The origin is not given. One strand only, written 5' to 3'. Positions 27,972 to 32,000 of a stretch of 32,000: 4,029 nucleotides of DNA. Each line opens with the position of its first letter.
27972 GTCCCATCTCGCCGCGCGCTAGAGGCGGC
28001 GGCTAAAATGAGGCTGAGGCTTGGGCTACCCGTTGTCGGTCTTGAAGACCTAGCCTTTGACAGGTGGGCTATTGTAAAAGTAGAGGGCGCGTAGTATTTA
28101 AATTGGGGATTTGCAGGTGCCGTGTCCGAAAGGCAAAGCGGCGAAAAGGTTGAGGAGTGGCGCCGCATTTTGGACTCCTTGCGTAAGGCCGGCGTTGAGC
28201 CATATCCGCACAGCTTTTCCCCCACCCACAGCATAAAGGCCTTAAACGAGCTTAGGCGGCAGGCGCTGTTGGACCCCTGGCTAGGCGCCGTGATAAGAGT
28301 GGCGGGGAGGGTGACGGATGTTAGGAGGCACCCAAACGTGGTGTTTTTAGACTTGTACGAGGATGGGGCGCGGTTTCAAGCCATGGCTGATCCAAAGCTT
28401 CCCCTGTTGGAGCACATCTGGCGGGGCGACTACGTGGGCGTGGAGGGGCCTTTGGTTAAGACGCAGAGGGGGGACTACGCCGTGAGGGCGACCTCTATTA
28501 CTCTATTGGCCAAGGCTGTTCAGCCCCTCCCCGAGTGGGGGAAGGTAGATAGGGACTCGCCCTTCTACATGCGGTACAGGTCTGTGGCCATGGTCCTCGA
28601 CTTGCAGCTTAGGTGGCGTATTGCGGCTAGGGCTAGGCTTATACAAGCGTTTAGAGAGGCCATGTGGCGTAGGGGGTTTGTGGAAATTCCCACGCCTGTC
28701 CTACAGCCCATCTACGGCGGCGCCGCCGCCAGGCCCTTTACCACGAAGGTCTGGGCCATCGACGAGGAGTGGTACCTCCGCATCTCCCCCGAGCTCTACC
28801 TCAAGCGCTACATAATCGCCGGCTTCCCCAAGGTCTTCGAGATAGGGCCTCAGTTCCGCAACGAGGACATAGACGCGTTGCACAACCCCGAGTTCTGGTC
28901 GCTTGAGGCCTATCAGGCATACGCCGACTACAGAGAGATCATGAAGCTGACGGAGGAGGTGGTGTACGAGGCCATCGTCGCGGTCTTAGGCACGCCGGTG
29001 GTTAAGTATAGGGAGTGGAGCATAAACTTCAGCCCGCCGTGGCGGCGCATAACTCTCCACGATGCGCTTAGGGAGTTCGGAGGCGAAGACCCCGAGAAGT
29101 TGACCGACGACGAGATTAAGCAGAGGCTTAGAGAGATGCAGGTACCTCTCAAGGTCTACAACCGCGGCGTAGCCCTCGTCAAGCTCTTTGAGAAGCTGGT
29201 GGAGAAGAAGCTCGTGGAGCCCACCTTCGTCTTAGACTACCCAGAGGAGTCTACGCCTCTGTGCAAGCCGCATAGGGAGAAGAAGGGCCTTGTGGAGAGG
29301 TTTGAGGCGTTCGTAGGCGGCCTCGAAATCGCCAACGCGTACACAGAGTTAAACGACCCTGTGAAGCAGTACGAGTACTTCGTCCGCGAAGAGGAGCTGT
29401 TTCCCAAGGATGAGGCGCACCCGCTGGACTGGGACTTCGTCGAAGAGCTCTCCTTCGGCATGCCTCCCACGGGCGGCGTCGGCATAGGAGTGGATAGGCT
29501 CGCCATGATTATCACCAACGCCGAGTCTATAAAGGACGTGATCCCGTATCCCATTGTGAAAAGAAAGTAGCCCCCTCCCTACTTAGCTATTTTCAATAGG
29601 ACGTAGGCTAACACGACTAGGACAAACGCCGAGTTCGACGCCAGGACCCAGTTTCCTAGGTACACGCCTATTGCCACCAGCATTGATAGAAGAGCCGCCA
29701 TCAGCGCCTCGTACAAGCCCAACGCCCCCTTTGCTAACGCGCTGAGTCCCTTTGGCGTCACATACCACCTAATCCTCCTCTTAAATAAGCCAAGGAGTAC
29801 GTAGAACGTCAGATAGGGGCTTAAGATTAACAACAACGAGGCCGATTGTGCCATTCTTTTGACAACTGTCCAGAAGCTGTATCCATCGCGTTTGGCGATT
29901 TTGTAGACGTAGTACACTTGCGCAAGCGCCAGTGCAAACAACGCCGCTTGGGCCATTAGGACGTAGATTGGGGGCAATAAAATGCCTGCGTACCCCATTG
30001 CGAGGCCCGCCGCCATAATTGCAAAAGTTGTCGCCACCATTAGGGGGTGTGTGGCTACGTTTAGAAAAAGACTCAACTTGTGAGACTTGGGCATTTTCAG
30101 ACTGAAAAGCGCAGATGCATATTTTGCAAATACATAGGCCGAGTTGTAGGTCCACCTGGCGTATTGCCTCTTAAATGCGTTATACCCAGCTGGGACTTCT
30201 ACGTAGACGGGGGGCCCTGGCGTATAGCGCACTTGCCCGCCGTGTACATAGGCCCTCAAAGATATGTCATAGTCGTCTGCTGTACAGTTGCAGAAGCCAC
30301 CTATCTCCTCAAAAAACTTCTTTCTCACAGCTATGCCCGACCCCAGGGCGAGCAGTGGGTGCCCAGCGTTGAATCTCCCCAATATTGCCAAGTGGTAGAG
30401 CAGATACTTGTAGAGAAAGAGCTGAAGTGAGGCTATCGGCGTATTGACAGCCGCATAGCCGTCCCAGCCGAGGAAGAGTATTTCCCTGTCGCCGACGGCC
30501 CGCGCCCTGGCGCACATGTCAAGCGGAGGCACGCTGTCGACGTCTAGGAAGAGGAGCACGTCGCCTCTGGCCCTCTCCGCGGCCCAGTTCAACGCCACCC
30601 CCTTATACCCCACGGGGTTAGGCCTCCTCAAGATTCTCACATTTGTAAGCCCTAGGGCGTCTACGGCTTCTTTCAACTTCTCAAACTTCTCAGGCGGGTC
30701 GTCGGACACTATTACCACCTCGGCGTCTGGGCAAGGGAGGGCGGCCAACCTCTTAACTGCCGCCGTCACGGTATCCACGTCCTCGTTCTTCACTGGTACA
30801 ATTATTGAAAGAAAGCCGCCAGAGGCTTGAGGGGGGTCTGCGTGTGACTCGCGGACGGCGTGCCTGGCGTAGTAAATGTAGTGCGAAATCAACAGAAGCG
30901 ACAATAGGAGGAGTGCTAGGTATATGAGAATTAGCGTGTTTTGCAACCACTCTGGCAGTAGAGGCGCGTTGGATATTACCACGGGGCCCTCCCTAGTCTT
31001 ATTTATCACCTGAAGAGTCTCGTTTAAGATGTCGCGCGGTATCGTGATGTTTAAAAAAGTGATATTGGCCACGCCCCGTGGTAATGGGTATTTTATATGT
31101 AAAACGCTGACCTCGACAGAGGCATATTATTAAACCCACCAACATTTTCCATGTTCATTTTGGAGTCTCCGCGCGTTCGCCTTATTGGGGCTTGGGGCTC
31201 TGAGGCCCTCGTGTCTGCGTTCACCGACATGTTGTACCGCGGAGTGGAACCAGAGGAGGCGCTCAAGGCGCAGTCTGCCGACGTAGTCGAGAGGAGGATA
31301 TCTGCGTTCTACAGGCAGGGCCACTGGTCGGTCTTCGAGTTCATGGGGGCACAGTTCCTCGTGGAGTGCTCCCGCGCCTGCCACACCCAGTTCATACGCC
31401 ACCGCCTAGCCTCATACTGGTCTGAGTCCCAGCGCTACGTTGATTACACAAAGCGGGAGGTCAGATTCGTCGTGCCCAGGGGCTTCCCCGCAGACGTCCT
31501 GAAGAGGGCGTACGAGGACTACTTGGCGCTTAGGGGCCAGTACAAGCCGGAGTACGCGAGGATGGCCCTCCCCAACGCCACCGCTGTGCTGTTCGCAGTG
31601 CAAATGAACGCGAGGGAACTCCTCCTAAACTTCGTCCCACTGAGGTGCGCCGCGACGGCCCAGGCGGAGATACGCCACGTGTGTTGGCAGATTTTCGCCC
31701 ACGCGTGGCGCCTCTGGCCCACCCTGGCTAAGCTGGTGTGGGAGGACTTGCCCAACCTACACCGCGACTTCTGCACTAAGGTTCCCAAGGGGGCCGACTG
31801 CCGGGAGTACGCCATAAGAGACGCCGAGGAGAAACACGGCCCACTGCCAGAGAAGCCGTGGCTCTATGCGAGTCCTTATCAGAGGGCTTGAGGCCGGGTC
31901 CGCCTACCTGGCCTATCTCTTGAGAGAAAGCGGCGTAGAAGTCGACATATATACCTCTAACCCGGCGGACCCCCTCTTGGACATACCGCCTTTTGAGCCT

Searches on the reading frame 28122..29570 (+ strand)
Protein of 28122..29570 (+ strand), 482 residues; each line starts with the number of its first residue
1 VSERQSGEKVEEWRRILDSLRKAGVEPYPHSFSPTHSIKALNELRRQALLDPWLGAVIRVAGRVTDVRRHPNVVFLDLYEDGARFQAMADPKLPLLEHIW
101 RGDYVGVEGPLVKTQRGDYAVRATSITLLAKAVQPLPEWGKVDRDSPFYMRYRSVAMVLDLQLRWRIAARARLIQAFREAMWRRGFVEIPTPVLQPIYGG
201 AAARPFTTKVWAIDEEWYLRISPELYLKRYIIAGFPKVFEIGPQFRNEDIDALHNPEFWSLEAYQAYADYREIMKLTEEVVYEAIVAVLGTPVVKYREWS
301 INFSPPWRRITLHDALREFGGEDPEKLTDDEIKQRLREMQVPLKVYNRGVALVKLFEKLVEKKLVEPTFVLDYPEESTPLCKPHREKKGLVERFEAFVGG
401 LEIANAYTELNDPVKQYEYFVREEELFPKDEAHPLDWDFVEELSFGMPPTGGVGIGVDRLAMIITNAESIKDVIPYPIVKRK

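Call 21: search_protein_families(library=pfam, proteins=[window:28122-29570:+], max_evalue=0.001)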
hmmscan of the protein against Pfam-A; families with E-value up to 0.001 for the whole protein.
window:28122-29570:+ (482 aa): 3 families
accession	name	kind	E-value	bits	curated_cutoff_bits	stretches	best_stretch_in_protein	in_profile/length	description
PF00152.25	tRNA-synt_2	-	9.9e-86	288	25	1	148-478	4-306/308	tRNA synthetases class II (D, K and N)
PF01336.31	tRNA_anti-codon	-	7.9e-12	45.4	27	1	58-129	1-75/75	OB-fold nucleic acid binding domain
PF01409.25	tRNA-synt_2d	-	4.7e-05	23.4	19.8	0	237-266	104-133/246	tRNA synthetases class II core domain (F)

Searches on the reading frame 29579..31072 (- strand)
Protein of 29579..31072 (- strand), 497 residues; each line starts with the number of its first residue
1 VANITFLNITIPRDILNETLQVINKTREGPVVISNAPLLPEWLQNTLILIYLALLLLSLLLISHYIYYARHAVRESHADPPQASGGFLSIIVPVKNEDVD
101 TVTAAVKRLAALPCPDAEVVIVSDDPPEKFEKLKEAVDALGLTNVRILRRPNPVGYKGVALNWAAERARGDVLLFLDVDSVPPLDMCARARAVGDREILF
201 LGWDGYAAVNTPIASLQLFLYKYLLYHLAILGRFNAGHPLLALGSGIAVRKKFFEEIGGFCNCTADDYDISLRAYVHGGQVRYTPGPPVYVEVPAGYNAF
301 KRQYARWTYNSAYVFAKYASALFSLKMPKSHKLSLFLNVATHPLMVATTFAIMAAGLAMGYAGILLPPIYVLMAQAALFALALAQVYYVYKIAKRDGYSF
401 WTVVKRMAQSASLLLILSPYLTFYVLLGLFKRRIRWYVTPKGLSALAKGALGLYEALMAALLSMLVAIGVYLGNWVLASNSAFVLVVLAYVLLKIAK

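Call 21: search_protein_families(library=pfam, proteins=[window:29579-31072:-], max_evalue=0.001)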
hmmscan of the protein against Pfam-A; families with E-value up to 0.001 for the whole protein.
window:29579-31072:- (497 aa): 5 families
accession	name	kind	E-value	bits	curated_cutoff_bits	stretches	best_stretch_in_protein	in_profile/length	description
PF00535.33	Glycos_transf_2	-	2.1e-15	57.5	23.3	1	89-188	1-97/168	Glycosyl transferase family 2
PF13641.12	Glyco_tranf_2_3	-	4.5e-14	53.5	27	1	88-310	3-230/230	Glycosyltransferase like family 2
PF13632.12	Glyco_trans_2_3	-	1.9e-13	51.1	27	1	174-368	3-183/198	Glycosyl transferase family group 2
PF10111.15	Glyco_tranf_2_2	-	0.00012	22.2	27.3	1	89-273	1-198/276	Glycosyltransferase like family 2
PF13506.12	Glyco_transf_21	-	0.00012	22.1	21.7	1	226-307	86-172/174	Glycosyl transferase family 21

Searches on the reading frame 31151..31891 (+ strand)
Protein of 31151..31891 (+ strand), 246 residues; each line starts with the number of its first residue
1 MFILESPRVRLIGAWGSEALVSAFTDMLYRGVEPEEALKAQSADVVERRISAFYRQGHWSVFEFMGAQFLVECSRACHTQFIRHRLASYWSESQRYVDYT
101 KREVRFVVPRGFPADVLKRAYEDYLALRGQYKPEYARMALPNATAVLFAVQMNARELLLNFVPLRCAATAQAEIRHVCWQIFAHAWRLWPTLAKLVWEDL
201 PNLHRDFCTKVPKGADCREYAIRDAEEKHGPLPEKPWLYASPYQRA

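Call 21: search_protein_families(library=pfam, proteins=[window:31151-31891:+], max_evalue=0.001)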
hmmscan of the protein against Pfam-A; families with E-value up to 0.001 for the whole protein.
window:31151-31891:+ (246 aa): 1 family
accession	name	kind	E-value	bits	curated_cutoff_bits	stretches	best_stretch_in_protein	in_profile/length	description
PF02511.20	Thy1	-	9.6e-44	149.9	24.8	1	10-191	1-191/191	Thymidylate synthase complementing protein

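Call 22: find_encoding_contigs(protein=window:31151-31891:+, flank=1000, max_places=10)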
Protein window:31151-31891:+ (246 aa): 21 contigs read that carry it; 8 places shown.
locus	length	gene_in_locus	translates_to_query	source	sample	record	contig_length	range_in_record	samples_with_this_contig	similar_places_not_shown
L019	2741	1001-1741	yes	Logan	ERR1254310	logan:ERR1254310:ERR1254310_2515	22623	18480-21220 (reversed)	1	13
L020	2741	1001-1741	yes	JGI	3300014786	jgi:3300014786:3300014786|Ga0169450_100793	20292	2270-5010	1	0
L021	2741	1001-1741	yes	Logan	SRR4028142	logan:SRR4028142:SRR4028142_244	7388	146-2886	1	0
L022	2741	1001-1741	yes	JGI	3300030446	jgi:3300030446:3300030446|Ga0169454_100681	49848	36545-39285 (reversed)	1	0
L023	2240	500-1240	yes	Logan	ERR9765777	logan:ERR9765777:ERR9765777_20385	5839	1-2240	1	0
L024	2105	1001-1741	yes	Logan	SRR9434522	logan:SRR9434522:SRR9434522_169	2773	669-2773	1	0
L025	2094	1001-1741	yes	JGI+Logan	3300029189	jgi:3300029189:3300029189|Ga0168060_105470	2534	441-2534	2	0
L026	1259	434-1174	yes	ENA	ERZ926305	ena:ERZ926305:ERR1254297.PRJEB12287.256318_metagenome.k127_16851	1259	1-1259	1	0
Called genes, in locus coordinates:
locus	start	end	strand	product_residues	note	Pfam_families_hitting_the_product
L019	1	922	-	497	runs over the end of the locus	PF00535:Glycos_transf_2, PF13641:Glyco_tranf_2_3, PF13632:Glyco_trans_2_3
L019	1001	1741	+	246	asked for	PF02511:Thy1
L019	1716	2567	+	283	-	-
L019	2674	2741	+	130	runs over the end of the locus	PF01877:RNA_binding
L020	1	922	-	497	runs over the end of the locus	PF00535:Glycos_transf_2, PF13641:Glyco_tranf_2_3, PF13632:Glyco_trans_2_3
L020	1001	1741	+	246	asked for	PF02511:Thy1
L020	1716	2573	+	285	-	-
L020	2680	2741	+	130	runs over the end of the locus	PF01877:RNA_binding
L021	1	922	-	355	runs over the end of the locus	?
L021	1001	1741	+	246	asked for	PF02511:Thy1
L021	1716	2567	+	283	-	-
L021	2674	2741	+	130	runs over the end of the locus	PF01877:RNA_binding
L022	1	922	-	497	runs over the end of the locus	PF00535:Glycos_transf_2, PF13641:Glyco_tranf_2_3, PF13632:Glyco_trans_2_3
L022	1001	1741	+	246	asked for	PF02511:Thy1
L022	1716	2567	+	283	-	-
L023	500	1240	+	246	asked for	PF02511:Thy1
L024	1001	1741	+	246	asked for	PF02511:Thy1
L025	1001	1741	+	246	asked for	PF02511:Thy1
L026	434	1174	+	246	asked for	PF02511:Thy1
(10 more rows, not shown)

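Call 23: list_cluster_members(proteins=[window:31151-31891:+, window:13536-14441:+, window:14431-16566:+, window:17122-17976:+, window:12420-13532:+])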
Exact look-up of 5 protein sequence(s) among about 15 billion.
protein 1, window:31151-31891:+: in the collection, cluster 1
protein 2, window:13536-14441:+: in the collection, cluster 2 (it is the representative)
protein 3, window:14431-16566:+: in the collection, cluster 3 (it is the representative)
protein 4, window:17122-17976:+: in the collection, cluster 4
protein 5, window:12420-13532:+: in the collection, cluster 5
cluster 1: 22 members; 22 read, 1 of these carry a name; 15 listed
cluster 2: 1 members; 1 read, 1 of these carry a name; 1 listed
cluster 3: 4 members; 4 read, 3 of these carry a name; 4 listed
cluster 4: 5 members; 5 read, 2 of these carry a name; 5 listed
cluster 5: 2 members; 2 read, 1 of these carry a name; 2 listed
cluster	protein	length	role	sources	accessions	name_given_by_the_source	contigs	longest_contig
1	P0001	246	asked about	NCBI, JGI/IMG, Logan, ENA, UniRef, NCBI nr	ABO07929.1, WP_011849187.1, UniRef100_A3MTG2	FAD-dependent thymidylate synthase [Pyrobaculum calidifontis] | Flavin-dependent thymidylate synthase n=1 Tax=Pyrobaculum calidifontis (strain DSM 21063 ...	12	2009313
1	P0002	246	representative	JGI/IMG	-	-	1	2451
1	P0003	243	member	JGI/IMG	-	-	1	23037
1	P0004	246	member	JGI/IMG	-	-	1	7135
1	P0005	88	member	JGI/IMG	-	-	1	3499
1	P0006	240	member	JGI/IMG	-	-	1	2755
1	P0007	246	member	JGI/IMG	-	-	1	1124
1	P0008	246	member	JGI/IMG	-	-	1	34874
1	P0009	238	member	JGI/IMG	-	-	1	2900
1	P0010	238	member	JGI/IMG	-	-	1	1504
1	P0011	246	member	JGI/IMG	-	-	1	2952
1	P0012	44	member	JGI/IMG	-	-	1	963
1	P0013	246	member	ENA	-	-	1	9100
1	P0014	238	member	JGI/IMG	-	-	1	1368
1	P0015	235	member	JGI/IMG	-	-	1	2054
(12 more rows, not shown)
